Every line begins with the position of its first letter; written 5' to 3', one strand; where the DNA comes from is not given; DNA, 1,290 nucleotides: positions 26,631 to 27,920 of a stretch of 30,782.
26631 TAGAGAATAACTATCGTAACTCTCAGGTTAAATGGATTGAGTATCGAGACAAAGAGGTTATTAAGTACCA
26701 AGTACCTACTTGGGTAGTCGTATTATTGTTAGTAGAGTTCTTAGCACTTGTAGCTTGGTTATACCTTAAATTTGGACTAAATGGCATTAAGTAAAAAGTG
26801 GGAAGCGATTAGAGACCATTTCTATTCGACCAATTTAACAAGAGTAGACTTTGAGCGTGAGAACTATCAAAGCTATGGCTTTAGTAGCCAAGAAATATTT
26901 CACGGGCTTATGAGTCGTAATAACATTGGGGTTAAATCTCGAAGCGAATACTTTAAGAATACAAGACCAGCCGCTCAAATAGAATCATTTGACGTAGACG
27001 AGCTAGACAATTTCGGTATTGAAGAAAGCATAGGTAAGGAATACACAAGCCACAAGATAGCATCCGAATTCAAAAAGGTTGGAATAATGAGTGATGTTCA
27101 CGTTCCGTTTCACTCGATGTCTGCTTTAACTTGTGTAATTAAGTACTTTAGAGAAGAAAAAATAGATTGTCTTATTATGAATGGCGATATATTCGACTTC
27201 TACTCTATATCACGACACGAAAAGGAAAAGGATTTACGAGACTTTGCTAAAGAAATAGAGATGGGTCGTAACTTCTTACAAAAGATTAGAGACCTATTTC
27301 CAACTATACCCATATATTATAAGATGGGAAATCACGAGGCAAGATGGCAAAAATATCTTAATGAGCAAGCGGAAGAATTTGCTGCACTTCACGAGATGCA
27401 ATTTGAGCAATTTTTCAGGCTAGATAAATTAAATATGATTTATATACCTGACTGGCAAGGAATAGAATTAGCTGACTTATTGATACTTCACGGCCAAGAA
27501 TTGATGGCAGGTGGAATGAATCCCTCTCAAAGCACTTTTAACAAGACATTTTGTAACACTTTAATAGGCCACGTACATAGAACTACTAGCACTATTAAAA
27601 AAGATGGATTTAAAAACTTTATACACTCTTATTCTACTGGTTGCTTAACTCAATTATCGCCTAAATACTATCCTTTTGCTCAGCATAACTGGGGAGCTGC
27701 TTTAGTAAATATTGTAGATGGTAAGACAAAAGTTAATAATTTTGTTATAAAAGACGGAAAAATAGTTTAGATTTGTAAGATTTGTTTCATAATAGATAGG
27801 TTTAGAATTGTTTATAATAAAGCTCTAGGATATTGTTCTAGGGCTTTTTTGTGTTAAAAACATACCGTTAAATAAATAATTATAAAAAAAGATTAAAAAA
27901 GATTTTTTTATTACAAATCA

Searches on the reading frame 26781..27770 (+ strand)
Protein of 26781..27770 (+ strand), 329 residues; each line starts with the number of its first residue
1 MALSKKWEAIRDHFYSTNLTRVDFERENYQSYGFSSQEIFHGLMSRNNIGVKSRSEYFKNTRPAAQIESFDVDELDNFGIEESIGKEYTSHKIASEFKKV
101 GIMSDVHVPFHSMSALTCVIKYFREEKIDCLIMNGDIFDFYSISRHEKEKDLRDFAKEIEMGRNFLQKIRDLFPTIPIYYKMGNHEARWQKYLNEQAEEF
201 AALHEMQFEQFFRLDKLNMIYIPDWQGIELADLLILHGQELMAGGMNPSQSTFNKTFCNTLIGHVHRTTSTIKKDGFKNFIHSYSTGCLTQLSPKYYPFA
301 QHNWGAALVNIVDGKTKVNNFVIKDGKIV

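Call 29: search_protein_families(library=phrogs, proteins=[window:26781-27770:+], max_evalue=0.001)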
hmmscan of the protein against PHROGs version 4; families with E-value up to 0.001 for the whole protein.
window:26781-27770:+ (329 aa): 3 families
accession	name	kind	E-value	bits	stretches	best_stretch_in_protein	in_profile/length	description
phrog_221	-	other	6.6e-36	125.3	1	77-327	89-352/367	metallo-phosphoesterase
phrog_20266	-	other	8.6e-16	58.7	1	102-272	179-362/450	metallo-phosphoesterase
phrog_1649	-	other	0.00012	21.9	1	89-187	27-105/308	metallo-phosphoesterase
